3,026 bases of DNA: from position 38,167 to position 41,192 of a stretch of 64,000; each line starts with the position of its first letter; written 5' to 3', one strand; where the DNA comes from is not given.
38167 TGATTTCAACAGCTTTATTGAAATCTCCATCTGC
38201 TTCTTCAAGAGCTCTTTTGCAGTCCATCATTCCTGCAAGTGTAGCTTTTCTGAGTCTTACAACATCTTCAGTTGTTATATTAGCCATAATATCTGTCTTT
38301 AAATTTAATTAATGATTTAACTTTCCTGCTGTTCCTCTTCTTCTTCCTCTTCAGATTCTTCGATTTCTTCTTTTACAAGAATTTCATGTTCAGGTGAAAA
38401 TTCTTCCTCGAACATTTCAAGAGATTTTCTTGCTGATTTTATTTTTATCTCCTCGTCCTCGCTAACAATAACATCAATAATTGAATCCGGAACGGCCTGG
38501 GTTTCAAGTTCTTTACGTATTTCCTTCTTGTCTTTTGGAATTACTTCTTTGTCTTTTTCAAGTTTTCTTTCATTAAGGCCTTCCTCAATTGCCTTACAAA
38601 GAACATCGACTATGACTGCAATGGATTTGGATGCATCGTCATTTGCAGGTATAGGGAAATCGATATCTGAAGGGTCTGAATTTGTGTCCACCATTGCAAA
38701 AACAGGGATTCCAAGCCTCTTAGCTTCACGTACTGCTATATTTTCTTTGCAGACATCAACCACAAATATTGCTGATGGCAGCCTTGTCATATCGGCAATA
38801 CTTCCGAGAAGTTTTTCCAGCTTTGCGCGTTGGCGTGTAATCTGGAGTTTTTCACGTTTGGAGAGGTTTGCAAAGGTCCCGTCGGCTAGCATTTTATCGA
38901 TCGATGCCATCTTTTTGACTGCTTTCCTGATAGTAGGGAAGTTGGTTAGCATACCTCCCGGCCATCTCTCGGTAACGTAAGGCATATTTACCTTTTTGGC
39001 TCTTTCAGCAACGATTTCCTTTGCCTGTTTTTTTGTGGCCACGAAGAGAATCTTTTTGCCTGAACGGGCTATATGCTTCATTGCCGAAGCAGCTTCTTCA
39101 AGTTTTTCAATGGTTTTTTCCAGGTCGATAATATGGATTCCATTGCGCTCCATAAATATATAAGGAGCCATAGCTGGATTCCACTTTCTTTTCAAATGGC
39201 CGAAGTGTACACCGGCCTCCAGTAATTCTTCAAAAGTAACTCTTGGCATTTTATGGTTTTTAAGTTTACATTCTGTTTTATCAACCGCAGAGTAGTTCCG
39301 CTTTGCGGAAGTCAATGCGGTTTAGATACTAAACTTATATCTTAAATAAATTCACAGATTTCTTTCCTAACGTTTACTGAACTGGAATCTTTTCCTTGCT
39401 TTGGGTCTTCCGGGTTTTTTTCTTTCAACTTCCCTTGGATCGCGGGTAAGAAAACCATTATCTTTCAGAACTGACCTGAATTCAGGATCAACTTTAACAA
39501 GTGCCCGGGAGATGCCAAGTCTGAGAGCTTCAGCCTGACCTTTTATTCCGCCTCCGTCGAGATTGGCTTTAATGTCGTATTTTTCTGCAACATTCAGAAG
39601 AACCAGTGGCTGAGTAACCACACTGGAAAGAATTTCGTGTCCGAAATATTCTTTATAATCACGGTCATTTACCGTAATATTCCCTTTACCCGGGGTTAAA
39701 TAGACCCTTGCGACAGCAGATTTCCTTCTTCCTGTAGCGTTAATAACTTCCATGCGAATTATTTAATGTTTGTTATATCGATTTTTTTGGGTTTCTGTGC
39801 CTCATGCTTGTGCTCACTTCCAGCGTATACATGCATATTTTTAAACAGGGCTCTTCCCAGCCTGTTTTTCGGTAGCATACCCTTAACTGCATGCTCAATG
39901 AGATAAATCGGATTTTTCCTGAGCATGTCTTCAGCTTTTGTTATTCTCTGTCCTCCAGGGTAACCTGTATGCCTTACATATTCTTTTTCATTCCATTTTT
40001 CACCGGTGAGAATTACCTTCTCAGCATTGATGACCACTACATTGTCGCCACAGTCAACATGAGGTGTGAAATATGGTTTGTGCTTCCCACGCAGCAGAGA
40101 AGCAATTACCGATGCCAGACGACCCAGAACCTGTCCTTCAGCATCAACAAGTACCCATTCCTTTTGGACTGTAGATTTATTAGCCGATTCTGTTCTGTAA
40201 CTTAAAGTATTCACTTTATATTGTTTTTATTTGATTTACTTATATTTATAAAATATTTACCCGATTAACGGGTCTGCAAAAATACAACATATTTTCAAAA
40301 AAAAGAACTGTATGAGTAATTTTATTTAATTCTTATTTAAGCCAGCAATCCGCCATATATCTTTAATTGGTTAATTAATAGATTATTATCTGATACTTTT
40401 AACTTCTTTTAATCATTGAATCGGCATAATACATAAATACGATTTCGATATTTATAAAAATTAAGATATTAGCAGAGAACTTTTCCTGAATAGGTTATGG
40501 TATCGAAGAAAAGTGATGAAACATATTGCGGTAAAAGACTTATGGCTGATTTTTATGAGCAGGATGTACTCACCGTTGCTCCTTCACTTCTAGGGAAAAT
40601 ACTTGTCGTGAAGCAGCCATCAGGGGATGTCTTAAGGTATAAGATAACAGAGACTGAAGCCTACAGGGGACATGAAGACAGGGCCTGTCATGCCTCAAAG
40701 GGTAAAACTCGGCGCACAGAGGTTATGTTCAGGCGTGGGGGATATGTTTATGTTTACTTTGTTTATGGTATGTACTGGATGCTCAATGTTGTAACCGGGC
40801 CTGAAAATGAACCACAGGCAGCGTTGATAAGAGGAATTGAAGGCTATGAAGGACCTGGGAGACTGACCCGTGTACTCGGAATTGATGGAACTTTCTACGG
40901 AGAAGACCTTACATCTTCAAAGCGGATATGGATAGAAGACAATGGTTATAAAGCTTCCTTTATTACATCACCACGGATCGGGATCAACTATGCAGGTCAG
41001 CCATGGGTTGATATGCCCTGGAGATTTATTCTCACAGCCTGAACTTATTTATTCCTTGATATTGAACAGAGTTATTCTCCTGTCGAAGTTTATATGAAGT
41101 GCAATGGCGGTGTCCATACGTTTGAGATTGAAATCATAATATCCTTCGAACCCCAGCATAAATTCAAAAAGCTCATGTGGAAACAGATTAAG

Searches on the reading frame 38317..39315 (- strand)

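Call 49: search_protein_families(library=pfam, proteins=[window:38317-39315:-], max_evalue=0.00001)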
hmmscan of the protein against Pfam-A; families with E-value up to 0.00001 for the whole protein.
window:38317-39315:- (332 aa): 1 family
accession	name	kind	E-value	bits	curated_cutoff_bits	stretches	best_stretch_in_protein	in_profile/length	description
PF00318.25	Ribosomal_S2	-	3.6e-94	314.5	26.1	1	31-246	1-216/216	Ribosomal protein S2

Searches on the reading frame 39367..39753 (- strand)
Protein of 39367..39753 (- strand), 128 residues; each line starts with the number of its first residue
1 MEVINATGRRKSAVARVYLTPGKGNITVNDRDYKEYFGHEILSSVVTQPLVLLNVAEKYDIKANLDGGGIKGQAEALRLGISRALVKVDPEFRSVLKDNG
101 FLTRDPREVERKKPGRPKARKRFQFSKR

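Call 49: search_protein_families(library=pfam, proteins=[window:39367-39753:-], max_evalue=0.00001)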
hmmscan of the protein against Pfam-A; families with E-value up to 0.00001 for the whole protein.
window:39367-39753:- (128 aa): 1 family
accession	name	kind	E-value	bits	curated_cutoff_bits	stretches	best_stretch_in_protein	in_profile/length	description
PF00380.25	Ribosomal_S9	-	4.1e-50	169.7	22.5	1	8-128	1-121/121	Ribosomal protein S9/S16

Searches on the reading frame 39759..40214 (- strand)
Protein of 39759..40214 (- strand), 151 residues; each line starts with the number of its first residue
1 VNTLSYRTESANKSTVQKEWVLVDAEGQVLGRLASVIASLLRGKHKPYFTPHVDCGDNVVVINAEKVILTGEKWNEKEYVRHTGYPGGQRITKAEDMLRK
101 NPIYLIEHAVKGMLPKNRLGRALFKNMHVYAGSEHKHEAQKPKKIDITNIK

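Call 49: search_protein_families(library=pfam, proteins=[window:39759-40214:-], max_evalue=0.00001)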
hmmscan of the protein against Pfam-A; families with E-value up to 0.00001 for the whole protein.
window:39759-40214:- (151 aa): 1 family
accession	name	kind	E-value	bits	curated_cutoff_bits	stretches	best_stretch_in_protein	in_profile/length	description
PF00572.24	Ribosomal_L13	-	2.8e-50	169.8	23.8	1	18-136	1-119/119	Ribosomal protein L13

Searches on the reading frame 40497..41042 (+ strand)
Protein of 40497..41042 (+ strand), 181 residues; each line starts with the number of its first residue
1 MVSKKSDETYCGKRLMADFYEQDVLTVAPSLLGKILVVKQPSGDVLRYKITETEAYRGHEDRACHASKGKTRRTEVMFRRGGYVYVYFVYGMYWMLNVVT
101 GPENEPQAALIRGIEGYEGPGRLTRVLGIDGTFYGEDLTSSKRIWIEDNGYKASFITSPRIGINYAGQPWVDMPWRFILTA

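Call 49: search_protein_families(library=pfam, proteins=[window:40497-41042:+], max_evalue=0.00001)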
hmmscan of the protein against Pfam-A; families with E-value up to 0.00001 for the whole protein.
window:40497-41042:+ (181 aa): 1 family
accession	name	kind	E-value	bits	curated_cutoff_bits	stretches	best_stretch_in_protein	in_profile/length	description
PF02245.21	Pur_DNA_glyco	-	5.1e-53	179.6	27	2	18-117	1-97/181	Methylpurine-DNA glycosylase (MPG)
